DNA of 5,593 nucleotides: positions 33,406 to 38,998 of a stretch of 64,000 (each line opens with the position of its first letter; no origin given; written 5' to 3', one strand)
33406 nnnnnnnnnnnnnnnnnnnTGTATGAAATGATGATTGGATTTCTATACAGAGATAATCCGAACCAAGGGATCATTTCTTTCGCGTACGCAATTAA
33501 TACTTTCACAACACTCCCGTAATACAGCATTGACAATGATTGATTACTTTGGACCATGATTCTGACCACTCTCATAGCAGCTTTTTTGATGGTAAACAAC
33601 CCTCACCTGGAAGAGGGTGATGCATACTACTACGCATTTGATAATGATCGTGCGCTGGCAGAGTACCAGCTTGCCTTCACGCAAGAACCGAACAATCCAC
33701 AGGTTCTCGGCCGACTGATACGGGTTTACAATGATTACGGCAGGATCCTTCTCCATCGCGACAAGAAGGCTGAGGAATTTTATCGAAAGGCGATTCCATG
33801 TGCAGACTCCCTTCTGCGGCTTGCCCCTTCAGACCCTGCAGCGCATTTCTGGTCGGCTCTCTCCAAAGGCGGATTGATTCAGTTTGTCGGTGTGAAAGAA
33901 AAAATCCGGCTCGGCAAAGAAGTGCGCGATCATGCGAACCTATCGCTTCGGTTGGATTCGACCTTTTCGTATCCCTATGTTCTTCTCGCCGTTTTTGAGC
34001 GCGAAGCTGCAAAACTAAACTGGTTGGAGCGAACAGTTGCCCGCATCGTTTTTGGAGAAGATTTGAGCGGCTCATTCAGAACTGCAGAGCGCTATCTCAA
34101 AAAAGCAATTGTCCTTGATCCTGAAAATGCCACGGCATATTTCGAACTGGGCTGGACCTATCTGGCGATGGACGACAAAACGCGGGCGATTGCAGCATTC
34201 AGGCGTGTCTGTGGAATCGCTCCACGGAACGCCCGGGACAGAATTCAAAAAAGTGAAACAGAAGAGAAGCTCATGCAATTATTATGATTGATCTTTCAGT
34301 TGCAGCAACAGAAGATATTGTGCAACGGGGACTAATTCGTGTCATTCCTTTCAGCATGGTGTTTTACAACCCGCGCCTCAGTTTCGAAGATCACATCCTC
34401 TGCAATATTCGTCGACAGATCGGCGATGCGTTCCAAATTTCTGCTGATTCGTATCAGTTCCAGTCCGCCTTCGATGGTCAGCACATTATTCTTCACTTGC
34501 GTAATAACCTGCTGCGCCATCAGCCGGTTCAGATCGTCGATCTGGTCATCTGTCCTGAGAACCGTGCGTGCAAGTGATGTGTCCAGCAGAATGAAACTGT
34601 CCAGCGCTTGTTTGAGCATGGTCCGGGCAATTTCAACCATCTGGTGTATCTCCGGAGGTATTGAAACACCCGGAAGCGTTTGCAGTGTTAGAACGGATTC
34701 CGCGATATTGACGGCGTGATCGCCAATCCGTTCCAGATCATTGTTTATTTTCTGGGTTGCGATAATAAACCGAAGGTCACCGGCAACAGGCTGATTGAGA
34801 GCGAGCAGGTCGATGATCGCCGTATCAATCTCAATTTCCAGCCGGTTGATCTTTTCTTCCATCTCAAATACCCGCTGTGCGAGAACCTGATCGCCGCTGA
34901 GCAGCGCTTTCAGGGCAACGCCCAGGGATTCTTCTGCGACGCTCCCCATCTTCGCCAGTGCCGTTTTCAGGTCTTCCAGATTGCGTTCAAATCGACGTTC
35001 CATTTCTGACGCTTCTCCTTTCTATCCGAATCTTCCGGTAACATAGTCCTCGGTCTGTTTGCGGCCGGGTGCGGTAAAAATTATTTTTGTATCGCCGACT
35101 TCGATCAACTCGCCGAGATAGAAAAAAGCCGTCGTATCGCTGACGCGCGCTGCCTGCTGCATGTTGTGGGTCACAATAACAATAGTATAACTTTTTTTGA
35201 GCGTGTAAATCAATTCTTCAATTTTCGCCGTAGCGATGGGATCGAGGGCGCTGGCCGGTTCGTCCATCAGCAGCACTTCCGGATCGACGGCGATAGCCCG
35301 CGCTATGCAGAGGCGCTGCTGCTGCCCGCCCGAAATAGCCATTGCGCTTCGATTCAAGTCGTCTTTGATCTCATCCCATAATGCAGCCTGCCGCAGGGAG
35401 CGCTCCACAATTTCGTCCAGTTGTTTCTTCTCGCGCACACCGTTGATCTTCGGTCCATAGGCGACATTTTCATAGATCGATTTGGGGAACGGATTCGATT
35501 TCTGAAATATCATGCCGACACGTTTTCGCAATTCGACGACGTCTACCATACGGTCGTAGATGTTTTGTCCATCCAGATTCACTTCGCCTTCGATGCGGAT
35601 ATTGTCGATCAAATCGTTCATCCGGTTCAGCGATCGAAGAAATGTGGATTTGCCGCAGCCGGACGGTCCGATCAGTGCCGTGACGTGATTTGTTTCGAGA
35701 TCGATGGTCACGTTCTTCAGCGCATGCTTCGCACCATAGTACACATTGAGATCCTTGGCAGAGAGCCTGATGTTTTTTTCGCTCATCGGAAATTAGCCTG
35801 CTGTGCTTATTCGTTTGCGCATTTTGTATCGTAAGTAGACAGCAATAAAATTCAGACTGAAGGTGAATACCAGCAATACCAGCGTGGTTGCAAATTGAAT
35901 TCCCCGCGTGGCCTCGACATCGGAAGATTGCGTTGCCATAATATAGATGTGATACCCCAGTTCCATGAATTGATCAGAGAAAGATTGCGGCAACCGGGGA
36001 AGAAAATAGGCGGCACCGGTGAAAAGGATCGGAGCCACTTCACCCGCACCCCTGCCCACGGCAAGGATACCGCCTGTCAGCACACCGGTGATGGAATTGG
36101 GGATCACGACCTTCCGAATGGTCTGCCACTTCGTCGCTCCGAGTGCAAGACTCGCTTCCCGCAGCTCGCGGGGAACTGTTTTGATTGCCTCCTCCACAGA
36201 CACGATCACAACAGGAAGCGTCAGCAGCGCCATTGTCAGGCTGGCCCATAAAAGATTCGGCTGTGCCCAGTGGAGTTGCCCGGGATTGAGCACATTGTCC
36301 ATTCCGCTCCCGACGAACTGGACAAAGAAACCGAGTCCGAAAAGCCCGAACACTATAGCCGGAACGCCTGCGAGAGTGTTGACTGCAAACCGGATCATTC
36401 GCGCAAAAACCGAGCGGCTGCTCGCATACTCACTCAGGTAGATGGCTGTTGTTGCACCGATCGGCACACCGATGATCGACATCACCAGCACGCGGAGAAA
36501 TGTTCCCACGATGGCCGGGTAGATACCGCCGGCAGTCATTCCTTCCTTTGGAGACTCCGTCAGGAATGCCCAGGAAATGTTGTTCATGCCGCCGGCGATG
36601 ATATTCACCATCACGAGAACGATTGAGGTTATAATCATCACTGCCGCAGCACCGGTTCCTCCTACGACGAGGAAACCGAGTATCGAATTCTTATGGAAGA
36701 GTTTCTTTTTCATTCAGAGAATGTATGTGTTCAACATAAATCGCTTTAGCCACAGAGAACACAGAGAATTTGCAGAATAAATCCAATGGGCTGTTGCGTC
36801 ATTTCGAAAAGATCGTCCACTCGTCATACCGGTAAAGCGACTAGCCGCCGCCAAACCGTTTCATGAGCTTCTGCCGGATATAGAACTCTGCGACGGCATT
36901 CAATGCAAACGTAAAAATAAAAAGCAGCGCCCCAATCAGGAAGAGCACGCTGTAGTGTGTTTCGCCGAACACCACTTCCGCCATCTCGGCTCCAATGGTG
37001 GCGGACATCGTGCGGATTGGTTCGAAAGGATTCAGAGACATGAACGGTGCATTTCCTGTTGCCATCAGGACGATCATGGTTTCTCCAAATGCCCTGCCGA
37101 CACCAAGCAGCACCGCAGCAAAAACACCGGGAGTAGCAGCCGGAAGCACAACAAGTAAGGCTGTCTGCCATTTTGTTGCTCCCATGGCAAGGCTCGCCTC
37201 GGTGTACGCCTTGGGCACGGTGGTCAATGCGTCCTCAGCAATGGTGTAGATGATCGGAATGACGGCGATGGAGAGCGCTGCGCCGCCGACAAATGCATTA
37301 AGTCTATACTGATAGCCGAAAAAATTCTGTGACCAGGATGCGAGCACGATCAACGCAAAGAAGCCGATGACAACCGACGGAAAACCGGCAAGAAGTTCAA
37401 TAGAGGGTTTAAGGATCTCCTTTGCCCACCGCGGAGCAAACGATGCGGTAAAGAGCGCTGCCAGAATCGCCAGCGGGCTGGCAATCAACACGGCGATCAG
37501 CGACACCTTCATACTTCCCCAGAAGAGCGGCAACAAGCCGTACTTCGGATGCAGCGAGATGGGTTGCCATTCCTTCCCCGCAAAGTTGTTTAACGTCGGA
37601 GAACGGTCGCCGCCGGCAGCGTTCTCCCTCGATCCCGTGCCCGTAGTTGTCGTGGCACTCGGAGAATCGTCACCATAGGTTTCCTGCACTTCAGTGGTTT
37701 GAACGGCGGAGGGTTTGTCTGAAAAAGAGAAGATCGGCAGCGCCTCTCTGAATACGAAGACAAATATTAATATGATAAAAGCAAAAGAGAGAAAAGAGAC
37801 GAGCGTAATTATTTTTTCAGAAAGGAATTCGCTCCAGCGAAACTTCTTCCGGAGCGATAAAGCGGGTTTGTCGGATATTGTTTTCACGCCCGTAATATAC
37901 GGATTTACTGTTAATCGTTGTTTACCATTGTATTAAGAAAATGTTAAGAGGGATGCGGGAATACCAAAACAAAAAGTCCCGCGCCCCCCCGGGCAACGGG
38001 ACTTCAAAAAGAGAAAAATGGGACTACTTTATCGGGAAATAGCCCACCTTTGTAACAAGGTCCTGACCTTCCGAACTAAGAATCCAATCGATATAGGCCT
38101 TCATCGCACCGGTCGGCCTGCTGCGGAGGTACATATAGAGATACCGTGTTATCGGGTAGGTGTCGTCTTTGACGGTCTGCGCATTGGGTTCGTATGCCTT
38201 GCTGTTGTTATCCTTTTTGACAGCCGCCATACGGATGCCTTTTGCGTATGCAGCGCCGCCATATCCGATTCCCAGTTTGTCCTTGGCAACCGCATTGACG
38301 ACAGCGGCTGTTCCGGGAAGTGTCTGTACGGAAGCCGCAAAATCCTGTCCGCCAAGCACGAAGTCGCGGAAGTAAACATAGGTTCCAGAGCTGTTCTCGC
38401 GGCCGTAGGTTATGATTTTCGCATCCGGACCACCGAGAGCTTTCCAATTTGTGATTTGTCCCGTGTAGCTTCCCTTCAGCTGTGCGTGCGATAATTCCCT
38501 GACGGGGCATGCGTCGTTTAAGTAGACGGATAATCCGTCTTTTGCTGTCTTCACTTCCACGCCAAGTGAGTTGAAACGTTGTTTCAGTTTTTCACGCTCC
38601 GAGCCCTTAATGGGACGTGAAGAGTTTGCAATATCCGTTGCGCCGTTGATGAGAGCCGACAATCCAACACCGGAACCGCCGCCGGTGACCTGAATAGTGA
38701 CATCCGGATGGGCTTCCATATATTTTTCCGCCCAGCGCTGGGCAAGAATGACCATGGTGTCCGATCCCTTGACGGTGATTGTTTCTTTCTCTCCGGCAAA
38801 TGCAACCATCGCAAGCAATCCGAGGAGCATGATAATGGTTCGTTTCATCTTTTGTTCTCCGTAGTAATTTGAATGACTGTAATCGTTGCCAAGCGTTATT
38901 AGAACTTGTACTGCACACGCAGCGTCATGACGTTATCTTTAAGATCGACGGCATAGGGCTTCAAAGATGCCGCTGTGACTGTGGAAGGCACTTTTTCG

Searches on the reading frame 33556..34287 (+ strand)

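Call 52: search_protein_families(library=pfam, proteins=[window:33556-34287:+], max_evalue=0.001)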
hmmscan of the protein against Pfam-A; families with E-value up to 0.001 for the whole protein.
window:33556-34287:+ (243 aa): 14 families
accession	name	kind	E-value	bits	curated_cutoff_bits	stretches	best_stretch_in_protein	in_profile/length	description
PF13432.12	TPR_16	-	5.9e-14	52.6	32.7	1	172-225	11-64/65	Tetratricopeptide repeat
PF13428.12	TPR_14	-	5.6e-12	45.5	23.5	0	171-199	14-42/44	Tetratricopeptide repeat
PF07719.23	TPR_2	-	7.6e-12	44.8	27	1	192-225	1-34/34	Tetratricopeptide repeat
PF14559.12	TPR_19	-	5.3e-11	43.1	25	1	171-218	4-51/68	Tetratricopeptide repeat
PF13414.12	TPR_11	-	8.4e-11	41.8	26.8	1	181-205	17-41/42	TPR repeat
PF13181.12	TPR_8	-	4.4e-10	39.3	25.7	1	192-225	1-34/34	Tetratricopeptide repeat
PF13431.12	TPR_17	-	4.6e-10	39.4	24.4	1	181-212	2-33/34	Tetratricopeptide repeat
PF00515.34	TPR_1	-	4.7e-10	39.3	27.8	0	192-225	1-34/34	Tetratricopeptide repeat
PF13424.12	TPR_12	-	9.5e-07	29.4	30.1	0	189-222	42-75/77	Tetratricopeptide repeat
PF21033.3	RMD1-3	-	1.7e-06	27.9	26.7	0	50-173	41-163/235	Regulator of microtubule dynamics protein 1-3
PF13371.12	TPR_9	-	2.7e-06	27.8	35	0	174-225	11-61/73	Tetratricopeptide repeat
PF12895.13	ANAPC3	-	3.8e-05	24.3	27.2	0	173-235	4-65/82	Anaphase-promoting complex, cyclosome, subunit 3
PF13174.12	TPR_6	-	0.00065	20.6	26.3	0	194-219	2-27/33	Tetratricopeptide repeat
PF25062.1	ARM_TT21_N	-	0.00097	19.4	40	0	73-212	7-155/222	Tetratricopeptide repeat protein 21 N-terminal ARM repeat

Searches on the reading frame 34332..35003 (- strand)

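Call 52: search_protein_families(library=pfam, proteins=[window:34332-35003:-], max_evalue=0.001)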
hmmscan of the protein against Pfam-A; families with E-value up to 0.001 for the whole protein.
window:34332-35003:- (223 aa): 1 family
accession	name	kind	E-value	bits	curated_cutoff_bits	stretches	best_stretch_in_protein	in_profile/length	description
PF01895.24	PhoU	-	8.3e-46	154.7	23.5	2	16-104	1-89/89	PhoU domain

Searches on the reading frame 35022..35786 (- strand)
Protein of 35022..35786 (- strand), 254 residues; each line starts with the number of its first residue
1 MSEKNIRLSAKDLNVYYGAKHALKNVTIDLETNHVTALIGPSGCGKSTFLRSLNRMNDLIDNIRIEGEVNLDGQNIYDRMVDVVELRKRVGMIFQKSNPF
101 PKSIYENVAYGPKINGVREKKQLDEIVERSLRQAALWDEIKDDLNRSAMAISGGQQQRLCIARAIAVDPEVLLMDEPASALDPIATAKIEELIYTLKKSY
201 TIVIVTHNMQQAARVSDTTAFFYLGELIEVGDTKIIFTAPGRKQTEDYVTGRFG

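Call 52: search_protein_families(library=pfam, proteins=[window:35022-35786:-], max_evalue=0.001)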
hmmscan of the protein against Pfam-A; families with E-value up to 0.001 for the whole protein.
window:35022-35786:- (254 aa): 11 families
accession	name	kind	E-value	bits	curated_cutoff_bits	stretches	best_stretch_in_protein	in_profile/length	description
PF00005.33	ABC_tran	-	8.9e-31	107.7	25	1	23-178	1-136/137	ABC transporter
PF13304.12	AAA_21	-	2.7e-12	47.8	27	1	80-209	166-300/304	AAA domain, putative AbiEii toxin, Type IV TA system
PF02463.25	SMC_N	-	2.8e-08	33.9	40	1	27-217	17-207/220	RecF/RecN/SMC N terminal domain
PF20703.3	nSTAND1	-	5.1e-05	23.5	27.1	1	10-51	10-51/379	Novel STAND NTPase 1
PF13175.12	AAA_15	-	7.1e-05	23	32.1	1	22-75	13-64/374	AAA ATPase domain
PF25201.1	nSTAND6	-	9e-05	23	27.7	1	17-85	2-72/148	Novel STAND NTPase 6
PF03193.22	RsgA_GTPase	-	0.0002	21.7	30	1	21-56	95-129/174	RsgA GTPase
PF13476.12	AAA_23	-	0.00027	22.1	27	1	24-53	11-39/201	AAA domain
PF13401.12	AAA_22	-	0.00046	21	27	0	32-87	4-33/130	AAA domain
PF13555.12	AAA_29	-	0.00046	20.3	27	1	23-50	12-39/61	P-loop containing region of AAA domain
PF01637.24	ATPase_2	-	0.0009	19.5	33.2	0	28-61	15-48/225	ATPase domain predominantly from Archaea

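Call 55: list_cluster_members(proteins=[window:35022-35786:-, window:34332-35003:-, window:53425-55233:-, window:35793-36713:-, window:2895-4052:-, window:6395-7912:-, window:27998-29140:+, window:9990-10445:-, window:9646-9993:-, window:20560-22761:-])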
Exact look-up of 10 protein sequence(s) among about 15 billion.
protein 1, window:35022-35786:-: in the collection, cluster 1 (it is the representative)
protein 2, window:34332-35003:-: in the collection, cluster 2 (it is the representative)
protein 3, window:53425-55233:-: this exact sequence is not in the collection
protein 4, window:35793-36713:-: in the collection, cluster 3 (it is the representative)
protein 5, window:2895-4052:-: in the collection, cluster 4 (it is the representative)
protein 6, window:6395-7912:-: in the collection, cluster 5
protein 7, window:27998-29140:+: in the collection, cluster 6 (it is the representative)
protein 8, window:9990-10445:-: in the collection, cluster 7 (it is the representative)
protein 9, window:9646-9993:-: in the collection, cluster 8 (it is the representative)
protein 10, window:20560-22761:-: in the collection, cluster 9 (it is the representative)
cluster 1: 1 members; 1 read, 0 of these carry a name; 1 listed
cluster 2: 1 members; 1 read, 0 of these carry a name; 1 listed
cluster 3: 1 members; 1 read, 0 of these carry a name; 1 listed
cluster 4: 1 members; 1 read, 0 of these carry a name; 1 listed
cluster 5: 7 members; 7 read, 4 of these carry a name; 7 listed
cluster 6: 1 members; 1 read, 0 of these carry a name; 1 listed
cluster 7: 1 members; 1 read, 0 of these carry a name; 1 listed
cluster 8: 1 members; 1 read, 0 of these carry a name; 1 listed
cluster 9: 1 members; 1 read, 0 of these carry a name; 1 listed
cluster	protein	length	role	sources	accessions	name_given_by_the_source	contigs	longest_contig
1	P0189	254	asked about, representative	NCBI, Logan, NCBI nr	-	-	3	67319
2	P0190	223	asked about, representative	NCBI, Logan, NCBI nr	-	-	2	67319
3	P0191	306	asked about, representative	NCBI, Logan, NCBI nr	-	-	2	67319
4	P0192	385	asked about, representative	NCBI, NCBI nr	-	-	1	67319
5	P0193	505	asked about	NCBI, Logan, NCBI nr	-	-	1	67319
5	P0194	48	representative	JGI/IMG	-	hypothetical protein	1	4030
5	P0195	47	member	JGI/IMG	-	hypothetical protein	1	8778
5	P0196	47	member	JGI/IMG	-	hypothetical protein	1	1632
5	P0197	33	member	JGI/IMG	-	hypothetical protein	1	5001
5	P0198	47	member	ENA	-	-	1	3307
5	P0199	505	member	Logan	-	-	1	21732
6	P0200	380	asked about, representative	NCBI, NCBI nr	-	-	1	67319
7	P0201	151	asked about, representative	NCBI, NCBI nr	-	-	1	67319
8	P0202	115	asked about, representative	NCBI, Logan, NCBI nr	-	-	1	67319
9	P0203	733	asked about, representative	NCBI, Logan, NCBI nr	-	-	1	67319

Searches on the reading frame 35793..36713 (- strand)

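Call 52: search_protein_families(library=pfam, proteins=[window:35793-36713:-], max_evalue=0.001)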
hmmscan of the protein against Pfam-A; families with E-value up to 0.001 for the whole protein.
window:35793-36713:- (306 aa): 1 family
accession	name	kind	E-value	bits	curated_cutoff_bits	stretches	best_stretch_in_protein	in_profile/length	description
PF00528.27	BPD_transp_1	-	5.6e-22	78.8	26.4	1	82-300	1-184/184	Binding-protein-dependent transport system inner membrane component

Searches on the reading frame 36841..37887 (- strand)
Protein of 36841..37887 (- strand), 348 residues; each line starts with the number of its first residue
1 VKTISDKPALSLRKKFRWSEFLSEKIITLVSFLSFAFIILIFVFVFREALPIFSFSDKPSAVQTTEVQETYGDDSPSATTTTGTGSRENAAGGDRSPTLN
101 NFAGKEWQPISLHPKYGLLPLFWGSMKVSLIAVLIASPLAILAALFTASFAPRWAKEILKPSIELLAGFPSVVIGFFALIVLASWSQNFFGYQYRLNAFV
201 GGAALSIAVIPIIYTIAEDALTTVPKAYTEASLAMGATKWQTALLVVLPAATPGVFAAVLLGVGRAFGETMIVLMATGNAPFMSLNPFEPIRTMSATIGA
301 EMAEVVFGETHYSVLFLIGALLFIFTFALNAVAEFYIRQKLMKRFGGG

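Call 52: search_protein_families(library=pfam, proteins=[window:36841-37887:-], max_evalue=0.001)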
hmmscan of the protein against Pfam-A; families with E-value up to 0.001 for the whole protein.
window:36841-37887:- (348 aa): 1 family
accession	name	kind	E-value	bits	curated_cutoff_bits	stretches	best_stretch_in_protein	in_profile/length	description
PF00528.27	BPD_transp_1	-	3e-16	60.1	26.4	1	140-330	1-172/184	Binding-protein-dependent transport system inner membrane component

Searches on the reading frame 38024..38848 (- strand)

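Call 52: search_protein_families(library=pfam, proteins=[window:38024-38848:-], max_evalue=0.001)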
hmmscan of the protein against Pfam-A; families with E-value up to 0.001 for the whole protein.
window:38024-38848:- (274 aa): 5 families
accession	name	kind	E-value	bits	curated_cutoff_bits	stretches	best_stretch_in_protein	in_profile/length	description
PF12849.12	PBP_like_2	-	9.5e-41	140.8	27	1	20-260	8-267/267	PBP superfamily domain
PF12727.12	PBP_like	-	1e-12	48.1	27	1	40-203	1-156/193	PBP superfamily domain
PF01547.30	SBP_bac_1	-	4.3e-07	30.7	26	0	37-79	11-50/307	Bacterial extracellular solute-binding protein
PF13531.11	SBP_bac_11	-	6.9e-07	29.7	25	1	35-270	12-226/227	Bacterial extracellular solute-binding protein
PF03466.25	LysR_substrate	-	0.00095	19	28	0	21-82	5-67/209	LysR substrate binding domain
